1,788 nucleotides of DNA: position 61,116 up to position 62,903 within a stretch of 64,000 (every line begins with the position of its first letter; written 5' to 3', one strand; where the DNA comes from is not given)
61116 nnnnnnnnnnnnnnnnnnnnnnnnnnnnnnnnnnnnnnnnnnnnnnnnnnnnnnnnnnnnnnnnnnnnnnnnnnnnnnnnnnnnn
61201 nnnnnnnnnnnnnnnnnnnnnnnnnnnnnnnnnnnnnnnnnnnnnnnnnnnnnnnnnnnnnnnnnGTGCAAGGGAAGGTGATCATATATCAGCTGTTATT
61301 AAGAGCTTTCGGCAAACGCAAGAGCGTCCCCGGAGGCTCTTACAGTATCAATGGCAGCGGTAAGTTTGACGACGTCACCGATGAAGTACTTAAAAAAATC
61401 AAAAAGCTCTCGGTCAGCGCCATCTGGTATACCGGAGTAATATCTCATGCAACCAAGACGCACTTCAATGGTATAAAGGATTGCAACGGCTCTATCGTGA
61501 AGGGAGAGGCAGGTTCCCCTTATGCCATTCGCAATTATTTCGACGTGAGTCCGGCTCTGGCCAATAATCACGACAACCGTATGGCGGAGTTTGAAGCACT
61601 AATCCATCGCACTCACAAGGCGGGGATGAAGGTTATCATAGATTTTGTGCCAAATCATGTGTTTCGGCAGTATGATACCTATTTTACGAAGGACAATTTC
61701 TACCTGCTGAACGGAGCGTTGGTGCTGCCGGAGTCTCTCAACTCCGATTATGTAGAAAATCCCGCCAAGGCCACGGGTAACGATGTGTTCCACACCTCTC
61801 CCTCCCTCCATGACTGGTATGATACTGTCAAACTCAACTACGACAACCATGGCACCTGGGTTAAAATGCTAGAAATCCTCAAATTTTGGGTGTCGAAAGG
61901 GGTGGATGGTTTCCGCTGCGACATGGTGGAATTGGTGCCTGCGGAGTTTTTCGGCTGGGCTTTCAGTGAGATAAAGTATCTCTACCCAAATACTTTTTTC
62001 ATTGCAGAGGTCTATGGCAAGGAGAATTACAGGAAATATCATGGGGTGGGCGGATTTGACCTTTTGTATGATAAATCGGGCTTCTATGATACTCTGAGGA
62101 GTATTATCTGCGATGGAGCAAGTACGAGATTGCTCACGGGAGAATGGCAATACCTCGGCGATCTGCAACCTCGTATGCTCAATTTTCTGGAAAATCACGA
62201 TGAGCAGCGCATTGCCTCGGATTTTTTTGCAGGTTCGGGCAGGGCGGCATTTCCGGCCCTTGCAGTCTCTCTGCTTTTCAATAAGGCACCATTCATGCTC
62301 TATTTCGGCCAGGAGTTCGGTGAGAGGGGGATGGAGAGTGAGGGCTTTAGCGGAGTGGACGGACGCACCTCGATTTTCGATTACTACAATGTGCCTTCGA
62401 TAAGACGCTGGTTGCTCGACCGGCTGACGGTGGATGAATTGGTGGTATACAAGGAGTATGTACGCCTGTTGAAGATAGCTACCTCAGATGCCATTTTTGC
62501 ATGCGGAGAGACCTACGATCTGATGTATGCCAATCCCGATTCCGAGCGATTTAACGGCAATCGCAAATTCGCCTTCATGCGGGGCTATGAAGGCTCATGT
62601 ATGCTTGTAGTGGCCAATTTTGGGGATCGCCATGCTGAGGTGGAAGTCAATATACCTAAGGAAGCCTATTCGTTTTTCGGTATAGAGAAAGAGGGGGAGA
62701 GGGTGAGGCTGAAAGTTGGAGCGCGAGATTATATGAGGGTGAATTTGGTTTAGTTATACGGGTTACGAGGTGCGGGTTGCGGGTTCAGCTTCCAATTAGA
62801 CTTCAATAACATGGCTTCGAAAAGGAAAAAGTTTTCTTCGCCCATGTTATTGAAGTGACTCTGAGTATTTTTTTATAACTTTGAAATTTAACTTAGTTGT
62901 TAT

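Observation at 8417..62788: Genome-style signature: C-depleted 7-nt-periodic repeats at gene 3' ends, G/T-rich on the sense strand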

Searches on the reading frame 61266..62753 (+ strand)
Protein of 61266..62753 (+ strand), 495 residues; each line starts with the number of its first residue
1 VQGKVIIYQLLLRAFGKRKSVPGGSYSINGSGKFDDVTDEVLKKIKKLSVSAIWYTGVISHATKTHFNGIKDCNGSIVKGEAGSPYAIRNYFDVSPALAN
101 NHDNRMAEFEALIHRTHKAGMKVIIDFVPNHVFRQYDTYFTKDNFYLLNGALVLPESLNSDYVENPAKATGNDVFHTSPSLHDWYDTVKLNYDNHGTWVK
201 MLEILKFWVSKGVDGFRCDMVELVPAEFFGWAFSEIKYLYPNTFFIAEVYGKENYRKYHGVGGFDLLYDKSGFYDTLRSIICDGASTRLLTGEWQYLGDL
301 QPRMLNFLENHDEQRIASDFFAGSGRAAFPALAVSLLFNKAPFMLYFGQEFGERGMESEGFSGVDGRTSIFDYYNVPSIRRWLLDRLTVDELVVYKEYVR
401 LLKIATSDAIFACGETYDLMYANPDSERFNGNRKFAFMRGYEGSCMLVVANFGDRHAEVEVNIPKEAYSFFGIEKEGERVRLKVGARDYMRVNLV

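Call 44: search_protein_families(library=pfam, proteins=[window:61266-62753:+])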
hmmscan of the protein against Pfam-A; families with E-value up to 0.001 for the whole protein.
window:61266-62753:+ (495 aa): 1 family
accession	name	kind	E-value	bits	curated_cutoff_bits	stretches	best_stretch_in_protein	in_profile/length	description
PF00128.31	Alpha-amylase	-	6.1e-25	88.8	22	1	30-224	14-193/446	Alpha amylase, catalytic domain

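Call 59: find_encoding_contigs(protein=window:61266-62753:+, flank=10000, max_places=4)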
Protein window:61266-62753:+ (495 aa): 1 contig read that carries it; 1 place shown.
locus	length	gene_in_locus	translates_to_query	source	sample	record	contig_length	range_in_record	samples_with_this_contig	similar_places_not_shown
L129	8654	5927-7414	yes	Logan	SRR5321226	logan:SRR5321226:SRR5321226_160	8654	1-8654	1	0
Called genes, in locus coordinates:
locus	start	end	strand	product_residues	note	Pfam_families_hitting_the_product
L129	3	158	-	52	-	?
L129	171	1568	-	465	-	PF04055:Radical_SAM, PF06968:BATS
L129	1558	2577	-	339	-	PF03631:Virul_fac_BrkB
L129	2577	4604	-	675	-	PF22745:Nlig-Ia, PF01653:DNA_ligase_aden, PF03120:OB_DNA_ligase, PF03119:DNA_ligase_ZBD (weak), PF12826:HHH_2, PF14520:HHH_5 (weak), PF00533:BRCT, PF12738:PTCB-BRCT (weak)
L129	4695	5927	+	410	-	PF00365:PFK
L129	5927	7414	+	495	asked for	PF00128:Alpha-amylase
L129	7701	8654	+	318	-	?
